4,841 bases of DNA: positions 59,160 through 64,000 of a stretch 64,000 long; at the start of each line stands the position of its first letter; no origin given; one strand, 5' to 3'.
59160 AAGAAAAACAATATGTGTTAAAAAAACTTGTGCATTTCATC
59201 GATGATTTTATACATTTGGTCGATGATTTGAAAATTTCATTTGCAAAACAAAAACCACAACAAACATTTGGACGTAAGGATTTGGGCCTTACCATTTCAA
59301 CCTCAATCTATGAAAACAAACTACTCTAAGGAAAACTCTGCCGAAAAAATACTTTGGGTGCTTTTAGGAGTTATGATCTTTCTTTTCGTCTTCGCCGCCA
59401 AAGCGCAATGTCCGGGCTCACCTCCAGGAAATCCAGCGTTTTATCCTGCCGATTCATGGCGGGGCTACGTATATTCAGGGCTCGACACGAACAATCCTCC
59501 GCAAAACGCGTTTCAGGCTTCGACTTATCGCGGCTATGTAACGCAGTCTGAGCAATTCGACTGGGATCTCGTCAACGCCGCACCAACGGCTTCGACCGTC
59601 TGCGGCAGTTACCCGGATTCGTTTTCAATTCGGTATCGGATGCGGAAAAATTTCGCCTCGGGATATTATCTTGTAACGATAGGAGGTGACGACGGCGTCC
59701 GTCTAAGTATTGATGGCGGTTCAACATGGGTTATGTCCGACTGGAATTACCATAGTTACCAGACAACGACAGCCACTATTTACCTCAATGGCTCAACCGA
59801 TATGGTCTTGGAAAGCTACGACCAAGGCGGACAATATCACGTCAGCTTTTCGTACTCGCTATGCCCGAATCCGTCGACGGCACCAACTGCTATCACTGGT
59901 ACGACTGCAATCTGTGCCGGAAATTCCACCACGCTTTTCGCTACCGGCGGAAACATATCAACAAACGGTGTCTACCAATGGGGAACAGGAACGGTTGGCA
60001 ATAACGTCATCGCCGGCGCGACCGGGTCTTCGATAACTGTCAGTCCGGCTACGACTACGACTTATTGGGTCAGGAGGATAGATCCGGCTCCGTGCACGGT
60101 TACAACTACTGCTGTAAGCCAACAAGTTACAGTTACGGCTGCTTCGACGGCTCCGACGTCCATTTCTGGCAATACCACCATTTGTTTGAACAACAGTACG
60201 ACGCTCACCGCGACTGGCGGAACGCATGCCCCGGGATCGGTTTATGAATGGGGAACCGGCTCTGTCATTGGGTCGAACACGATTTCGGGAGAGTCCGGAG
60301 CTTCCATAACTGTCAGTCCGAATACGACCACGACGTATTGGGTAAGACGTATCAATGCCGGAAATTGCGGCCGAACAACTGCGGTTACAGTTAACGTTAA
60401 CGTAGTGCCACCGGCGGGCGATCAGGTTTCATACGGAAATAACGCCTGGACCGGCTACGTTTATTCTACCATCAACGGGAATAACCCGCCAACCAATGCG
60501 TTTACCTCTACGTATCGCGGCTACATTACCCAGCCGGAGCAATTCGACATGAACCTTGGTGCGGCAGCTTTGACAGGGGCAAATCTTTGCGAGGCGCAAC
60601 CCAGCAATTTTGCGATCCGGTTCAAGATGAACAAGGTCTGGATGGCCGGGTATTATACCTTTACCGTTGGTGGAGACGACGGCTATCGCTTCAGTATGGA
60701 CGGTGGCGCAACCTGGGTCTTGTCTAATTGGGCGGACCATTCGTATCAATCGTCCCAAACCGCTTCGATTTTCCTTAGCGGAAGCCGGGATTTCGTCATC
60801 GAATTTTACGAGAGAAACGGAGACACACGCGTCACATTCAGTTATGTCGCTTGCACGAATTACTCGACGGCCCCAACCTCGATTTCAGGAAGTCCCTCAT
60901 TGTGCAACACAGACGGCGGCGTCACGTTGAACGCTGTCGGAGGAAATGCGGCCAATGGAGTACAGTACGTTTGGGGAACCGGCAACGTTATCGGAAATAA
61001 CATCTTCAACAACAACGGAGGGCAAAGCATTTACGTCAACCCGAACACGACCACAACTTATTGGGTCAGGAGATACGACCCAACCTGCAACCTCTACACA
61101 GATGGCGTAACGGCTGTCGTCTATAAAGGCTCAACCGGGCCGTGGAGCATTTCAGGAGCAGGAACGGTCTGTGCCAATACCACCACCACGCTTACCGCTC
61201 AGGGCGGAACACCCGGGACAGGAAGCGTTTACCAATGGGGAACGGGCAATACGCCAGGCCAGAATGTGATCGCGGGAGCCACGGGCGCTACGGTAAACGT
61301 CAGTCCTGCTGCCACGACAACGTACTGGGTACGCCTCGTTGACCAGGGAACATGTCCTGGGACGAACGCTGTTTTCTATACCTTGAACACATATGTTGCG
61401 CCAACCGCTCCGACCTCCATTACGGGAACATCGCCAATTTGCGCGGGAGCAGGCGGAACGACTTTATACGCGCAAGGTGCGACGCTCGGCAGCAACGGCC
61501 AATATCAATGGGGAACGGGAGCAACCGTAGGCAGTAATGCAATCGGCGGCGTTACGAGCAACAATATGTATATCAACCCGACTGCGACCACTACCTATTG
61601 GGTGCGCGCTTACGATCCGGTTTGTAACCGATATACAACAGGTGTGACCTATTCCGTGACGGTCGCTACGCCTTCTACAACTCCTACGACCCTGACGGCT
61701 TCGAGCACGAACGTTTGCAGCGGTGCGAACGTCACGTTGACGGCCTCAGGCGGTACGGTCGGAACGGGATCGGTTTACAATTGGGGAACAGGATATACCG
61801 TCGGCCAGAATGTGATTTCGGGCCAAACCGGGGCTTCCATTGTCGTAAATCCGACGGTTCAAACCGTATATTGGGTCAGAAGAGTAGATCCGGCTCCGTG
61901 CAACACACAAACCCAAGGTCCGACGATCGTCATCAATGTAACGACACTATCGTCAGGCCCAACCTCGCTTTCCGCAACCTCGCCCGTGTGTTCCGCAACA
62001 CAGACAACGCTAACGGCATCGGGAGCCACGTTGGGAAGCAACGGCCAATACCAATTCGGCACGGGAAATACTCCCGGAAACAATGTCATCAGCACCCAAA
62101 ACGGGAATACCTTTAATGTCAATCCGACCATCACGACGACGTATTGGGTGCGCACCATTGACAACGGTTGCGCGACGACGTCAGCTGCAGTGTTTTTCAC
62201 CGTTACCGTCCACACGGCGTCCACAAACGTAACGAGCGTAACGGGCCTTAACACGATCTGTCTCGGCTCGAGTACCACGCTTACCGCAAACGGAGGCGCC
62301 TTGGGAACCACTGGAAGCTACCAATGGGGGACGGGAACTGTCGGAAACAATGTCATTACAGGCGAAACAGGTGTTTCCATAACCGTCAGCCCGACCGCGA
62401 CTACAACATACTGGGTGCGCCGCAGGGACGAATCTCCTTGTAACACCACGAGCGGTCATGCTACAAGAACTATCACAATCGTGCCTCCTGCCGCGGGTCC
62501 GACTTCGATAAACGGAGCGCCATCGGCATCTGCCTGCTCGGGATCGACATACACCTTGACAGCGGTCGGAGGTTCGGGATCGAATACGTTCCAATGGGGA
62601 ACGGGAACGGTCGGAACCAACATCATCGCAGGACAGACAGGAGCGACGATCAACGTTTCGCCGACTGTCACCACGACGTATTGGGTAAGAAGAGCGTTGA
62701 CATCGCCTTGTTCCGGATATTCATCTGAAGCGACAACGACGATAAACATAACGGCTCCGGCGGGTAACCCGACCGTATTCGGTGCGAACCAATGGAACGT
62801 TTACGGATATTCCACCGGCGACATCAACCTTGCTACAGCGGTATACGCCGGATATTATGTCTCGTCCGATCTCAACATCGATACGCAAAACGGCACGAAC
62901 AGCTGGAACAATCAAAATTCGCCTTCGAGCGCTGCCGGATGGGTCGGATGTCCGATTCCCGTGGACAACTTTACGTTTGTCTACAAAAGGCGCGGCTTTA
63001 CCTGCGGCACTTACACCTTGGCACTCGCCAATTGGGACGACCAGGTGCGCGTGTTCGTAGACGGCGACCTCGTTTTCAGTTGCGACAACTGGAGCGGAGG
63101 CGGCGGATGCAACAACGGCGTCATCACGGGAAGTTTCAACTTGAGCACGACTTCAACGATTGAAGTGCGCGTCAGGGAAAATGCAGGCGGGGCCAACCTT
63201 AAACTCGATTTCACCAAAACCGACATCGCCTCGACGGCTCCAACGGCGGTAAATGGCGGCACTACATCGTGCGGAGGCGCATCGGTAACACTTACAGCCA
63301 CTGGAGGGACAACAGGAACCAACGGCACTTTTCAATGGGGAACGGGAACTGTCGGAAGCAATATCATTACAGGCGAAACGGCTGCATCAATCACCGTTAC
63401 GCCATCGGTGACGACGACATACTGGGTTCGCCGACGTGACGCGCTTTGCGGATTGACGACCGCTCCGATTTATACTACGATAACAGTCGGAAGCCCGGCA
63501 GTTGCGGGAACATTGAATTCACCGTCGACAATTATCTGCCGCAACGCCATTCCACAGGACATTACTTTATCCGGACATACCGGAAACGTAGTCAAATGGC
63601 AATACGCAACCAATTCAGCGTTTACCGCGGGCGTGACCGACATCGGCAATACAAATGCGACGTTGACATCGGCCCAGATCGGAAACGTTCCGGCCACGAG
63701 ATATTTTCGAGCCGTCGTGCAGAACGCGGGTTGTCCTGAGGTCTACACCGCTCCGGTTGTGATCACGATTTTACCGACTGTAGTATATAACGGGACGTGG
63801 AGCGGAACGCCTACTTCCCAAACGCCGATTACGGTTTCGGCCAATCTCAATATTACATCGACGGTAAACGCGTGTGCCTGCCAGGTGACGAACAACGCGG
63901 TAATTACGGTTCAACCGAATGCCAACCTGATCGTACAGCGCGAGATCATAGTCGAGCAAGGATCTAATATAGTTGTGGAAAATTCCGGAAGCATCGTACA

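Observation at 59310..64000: Second mega-adhesin ORF, missing from the supplied ORF track, with three PA14-like modules interleaved with Cys-containing Ig-like repeats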

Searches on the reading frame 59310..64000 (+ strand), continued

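Call 43: find_encoding_contigs(protein=P0018, flank=8000, max_places=1)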
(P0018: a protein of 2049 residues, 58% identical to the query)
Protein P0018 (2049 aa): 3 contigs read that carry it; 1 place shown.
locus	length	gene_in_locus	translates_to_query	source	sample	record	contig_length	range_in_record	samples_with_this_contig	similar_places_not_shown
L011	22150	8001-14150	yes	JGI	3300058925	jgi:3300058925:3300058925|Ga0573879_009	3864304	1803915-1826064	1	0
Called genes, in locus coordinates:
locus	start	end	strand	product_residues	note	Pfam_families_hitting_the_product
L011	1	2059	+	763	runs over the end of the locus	PF02012:BNR (faint), PF15902:Sortilin-Vps10 (weak), PF18962:Por_Secre_tail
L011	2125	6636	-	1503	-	-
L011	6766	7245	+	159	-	PF02631:RecX_HTH2, PF21981:RecX_HTH3 (weak)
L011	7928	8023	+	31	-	-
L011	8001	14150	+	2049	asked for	PF07691:PA14 (faint), PF19081:Ig_7 (weak)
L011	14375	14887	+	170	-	-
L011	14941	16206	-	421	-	PF00109:ketoacyl-synt, PF02801:Ketoacyl-synt_C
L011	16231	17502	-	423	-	PF00202:Aminotran_3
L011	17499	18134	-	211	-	PF13500:AAA_26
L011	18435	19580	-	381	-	PF00155:Aminotran_1_2, PF01053:Cys_Met_Meta_PP (weak)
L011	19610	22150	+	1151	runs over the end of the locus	PF13574:Reprolysin_2, PF13583:Reprolysin_4, PF13688:Reprolysin_5, PF13582:Reprolysin_3, PF01483:P_proprotein, PF18962:Por_Secre_tail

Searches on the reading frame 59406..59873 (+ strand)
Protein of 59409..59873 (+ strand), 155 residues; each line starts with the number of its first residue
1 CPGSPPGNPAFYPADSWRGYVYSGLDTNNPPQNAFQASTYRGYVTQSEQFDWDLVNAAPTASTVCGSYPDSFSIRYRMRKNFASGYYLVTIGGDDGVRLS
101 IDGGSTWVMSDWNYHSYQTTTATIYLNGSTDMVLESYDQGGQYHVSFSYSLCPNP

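Call 19: search_protein_families(library=pfam, proteins=[window:59409-59873:+], max_evalue=10)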
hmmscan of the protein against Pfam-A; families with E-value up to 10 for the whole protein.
seq(155 aa): 1 family
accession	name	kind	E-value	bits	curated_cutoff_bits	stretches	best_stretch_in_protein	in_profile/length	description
PF07691.17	PA14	-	0.018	15.3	24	1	82-128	56-108/147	PA14 domain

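Call 54: search_solved_structures(query=A3, max_evalue=10, show_alignments=3)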
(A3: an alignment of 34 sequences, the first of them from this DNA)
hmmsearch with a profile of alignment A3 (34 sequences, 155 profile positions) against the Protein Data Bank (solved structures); distinct sequences matched with E-value up to 10: 21.
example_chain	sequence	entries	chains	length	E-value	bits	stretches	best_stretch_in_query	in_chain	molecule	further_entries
8gl6_D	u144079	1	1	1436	2.9e-24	88.9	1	9-152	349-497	RemA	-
6qdi_A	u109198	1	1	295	1.4e-08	37.9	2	85-152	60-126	PA14 domain-containing protein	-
6qe7_A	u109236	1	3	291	1.4e-08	37.9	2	85-150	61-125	Anti-sigma-I factor RsgI3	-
6m8m_A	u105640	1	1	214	6.7e-08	35.7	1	80-149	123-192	Putative large adhesion protein (Lap) involved in biofilm formation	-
36gk_A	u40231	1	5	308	1.3e-07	34.8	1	80-150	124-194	RTX protein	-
6x7j_A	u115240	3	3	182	9.1e-06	28.8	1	81-143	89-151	Antifreeze protein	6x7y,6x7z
6x8y_A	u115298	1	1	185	9.4e-06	28.7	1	81-143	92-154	Antifreeze protein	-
6x95_A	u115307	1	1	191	9.6e-06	28.7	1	81-143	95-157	Antifreeze protein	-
5j6y_A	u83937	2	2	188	9.6e-06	28.7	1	81-143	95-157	Antifreeze protein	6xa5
6x8d_A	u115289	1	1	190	9.8e-06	28.6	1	81-143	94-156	Antifreeze protein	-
6x7t_A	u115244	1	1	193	1e-05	28.6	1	81-143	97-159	Antifreeze protein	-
6x9m_A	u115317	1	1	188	1.1e-05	28.5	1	81-143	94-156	Antifreeze protein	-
6x8a_A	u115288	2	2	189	1.1e-05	28.5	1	81-143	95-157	Antifreeze protein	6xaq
6x9p_A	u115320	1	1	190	1.1e-05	28.5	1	81-143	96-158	Antifreeze protein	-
6xac_A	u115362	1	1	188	1.1e-05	28.5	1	81-143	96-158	Antifreeze protein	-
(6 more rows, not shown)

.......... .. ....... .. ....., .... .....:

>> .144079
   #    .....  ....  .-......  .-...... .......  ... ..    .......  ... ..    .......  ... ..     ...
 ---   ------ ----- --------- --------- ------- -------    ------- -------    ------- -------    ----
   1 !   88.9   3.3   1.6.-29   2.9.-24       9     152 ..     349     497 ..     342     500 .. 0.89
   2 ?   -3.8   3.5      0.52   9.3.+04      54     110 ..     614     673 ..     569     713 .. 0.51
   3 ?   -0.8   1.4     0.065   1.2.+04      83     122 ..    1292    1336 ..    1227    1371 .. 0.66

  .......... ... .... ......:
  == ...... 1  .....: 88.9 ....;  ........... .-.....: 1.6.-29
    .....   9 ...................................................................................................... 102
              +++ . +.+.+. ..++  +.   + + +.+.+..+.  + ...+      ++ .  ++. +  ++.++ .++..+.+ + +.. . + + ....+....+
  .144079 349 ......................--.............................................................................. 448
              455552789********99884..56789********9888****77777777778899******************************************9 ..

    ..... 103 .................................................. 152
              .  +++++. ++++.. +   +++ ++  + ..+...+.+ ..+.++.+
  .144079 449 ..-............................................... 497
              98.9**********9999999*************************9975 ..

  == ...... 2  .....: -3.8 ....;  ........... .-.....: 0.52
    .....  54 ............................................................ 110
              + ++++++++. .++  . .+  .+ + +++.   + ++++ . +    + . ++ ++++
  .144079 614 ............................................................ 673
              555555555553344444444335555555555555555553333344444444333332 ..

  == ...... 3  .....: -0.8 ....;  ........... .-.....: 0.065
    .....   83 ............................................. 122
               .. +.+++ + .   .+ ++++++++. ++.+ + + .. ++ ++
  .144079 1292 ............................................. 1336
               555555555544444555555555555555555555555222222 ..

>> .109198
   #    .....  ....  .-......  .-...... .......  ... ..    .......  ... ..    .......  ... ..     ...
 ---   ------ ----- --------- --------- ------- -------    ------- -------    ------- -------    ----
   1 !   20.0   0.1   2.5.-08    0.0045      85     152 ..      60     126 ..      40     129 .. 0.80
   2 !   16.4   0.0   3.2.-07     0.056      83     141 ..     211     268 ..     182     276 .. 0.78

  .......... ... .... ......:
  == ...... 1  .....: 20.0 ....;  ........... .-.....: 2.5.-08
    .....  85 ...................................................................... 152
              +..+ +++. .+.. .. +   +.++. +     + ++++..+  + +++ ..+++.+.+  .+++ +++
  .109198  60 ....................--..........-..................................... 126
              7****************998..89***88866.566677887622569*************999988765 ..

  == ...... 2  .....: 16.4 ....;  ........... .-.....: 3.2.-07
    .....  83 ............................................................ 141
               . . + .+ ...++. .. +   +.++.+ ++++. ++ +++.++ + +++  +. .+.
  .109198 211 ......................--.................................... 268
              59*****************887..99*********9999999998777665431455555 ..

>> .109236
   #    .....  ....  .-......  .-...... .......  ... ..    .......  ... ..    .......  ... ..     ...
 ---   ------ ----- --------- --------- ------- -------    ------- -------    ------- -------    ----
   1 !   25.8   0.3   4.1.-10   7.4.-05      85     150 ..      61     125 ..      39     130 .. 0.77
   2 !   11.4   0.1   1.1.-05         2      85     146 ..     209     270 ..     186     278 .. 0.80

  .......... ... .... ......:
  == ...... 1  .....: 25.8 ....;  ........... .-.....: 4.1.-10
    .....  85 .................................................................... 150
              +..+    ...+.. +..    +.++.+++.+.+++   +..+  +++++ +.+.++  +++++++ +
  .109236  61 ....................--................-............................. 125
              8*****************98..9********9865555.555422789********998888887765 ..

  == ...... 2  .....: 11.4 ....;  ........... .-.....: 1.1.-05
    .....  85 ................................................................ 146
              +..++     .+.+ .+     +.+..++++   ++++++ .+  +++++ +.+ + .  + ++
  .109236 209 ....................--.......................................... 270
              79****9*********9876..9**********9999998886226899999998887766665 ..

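Call 55: search_protein_families(library=pfam, alignment_id=A3, max_evalue=0.01)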
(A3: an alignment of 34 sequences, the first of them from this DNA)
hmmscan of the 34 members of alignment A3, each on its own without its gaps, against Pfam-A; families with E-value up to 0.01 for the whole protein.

A. member 1, seq(156 aa): 0 families

B. families by the number of members that match (of 34 scanned): 2 families
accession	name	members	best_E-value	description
PF07691.17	PA14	21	4.1e-08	PA14 domain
PF22058.2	X25_BaPul_like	1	1.5e-05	Pullulanase X25 domain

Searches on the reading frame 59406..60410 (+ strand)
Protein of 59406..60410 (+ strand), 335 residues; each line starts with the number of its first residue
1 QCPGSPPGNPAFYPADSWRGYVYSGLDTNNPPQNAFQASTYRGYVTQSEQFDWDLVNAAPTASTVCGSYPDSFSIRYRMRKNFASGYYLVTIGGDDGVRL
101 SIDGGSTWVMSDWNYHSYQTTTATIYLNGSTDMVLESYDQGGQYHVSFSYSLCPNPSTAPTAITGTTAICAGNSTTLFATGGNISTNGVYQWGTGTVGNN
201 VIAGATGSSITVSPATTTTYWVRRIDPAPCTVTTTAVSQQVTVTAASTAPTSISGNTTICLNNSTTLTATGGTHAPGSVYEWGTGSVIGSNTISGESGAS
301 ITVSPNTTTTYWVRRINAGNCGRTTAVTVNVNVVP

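Call 45: predict_structure(alignment_id=A2)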
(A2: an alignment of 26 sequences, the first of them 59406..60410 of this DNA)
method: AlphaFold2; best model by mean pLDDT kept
length: 335 residues; sequences in the alignment: 26
mean_pLDDT: 93.1   pTM: 0.67
mean pLDDT of the five models: 93.1, 93.0, 92.8, 92.0, 90.8
residues with pLDDT >= 90: 267; 70-90: 65; 50-70: 3; < 50: 0
segments of 3 or more residues with pLDDT < 50: none
pLDDT, mean of each block of 10 residues (from residue 1): 80 97 90 90 96 93 90 96 92 94 96 88 93 96 93 89 96 95 92 94 96 96 90 94 94 96 96 93 92 92 95 92 95 94
secondary structure, 60 per line:
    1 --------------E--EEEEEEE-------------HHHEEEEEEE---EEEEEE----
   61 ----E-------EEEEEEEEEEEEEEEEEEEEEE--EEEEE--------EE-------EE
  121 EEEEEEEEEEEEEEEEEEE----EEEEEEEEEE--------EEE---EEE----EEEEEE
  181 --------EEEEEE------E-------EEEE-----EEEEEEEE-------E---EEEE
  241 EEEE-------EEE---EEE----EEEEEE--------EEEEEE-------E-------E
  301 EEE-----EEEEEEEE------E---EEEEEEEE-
elements in order: E18-24 E41-47 E51-56 E73-94 E97-101 E119-139 E144-153 E162-164 E168-170 E175-180 E189-194 E209-212 E218-225 E237-244 E252-254 E258-260 E265-270 E279-284 E300-303 E309-316 E327-334

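Call 48: fold_search(model_id=the predicted structure, library=pdb)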
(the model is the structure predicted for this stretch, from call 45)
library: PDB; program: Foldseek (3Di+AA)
matches with E <= 10: 1841; with E <= 0.001: 298
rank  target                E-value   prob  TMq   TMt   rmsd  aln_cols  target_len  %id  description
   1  5g56                  6.9e-08  1.00  0.22  0.12  23.3       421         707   12  THE TETRA-MODULAR CELLULOSOMAL ARABINOXYLANASE CtXyl5A STRUCTURE AS REVEALED BY X-RAY CRYSTALLOGRAPHY (released 2016-06-29)
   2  9flu_A                8.8e-08  1.00  0.38  0.38  15.2       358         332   13  CryoEM structure of the fragment-1 (3402-3733) in the grappling hook protein A (GhpA) in the bacterium Aureispira sp.  (released 2024-10-16)
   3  8k35_A                1.8e-07  1.00  0.26  0.12  26.0       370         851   10  Structure of the bacteriophage lambda tail tip complex (released 2023-11-15)
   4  9fls_A                2.2e-07  1.00  0.38  0.38  16.3       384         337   14  CryoEM structure of the fragment-3 (2061-2397) in the grappling hook protein A (GhpA) in the bacterium Aureispira sp.  (released 2024-10-16)
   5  4yfg_A                8.8e-07  1.00  0.34  0.26  19.0       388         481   13  Crystal structure of PTP delta meA3/meB minus variant Ig1-Fn1 (released 2015-05-06)
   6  6xay_C                1.1e-06  1.00  0.30  0.35  13.3       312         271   14  Structure of a fragment of human fibronectin containing the 10th, 11th and 12th type III domains (released 2021-06-09)
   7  8d7h_A                1.4e-06  1.00  0.25  0.27  16.6       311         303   10  Cryo-EM structure of human CLCF1 in complex with CRLF1 and CNTFR alpha (released 2023-03-29)
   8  6xay_A                2.0e-06  1.00  0.30  0.34  13.4       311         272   15  Structure of a fragment of human fibronectin containing the 10th, 11th and 12th type III domains (released 2021-06-09)
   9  4yfd_A                2.0e-06  1.00  0.34  0.25  16.6       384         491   13  Crystal structure PTP delta Ig1-Fn2 in complex with IL-1RAcP (released 2015-05-06)
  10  3r8q                  2.4e-06  1.00  0.34  0.40  13.4       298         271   11  Structure of Fibronectin domain 12-14 (released 2012-04-11)
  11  4bk5_A                2.9e-06  1.00  0.22  0.16  30.5       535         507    7  crystal structure of the human EphA4 ectodomain in complex with human ephrin A5 (amine-methylated sample) (released 2013-07-03)
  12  6xay_B                3.5e-06  1.00  0.29  0.34  13.5       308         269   15  Structure of a fragment of human fibronectin containing the 10th, 11th and 12th type III domains (released 2021-06-09)
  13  4w4o_C                3.7e-06  1.00  0.25  0.31  20.1       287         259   12  High-resolution crystal structure of Fc bound to its human receptor Fc-gamma-RI (released 2015-04-29)
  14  3t1w                  3.9e-06  1.00  0.32  0.30  14.8       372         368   12  Structure of the four-domain fragment Fn7B89 of oncofetal fibronectin (released 2012-03-21)
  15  7ne1_B                4.1e-06  1.00  0.30  0.33  14.2       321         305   12  Structure of the complex between Netrin-1 and its receptor Neogenin (released 2021-03-31)
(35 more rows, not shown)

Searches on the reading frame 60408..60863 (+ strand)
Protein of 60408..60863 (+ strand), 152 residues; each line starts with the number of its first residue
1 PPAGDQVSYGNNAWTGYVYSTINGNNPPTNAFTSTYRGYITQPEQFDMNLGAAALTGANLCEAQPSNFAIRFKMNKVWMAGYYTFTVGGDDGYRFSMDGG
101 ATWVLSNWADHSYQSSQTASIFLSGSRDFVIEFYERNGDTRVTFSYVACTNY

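Call 19: search_protein_families(library=pfam, proteins=[window:60408-60863:+], max_evalue=10)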
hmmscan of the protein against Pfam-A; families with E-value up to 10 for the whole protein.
seq(152 aa): 1 family
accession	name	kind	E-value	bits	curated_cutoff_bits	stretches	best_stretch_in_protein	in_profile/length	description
PF07691.17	PA14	-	0.00031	21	24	1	81-146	60-133/147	PA14 domain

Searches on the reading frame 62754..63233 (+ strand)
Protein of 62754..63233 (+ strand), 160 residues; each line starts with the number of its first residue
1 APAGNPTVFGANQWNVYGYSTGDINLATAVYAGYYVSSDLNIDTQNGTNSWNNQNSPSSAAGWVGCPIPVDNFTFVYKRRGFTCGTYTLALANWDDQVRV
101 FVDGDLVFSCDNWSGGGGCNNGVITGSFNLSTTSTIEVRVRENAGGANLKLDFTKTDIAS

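Call 19: search_protein_families(library=pfam, proteins=[window:62754-63233:+], max_evalue=10)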
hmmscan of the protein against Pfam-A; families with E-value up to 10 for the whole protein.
seq(160 aa): 1 family
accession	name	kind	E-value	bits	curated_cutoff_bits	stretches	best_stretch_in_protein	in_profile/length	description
PF07691.17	PA14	-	0.00058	20.1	24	1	85-146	60-110/147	PA14 domain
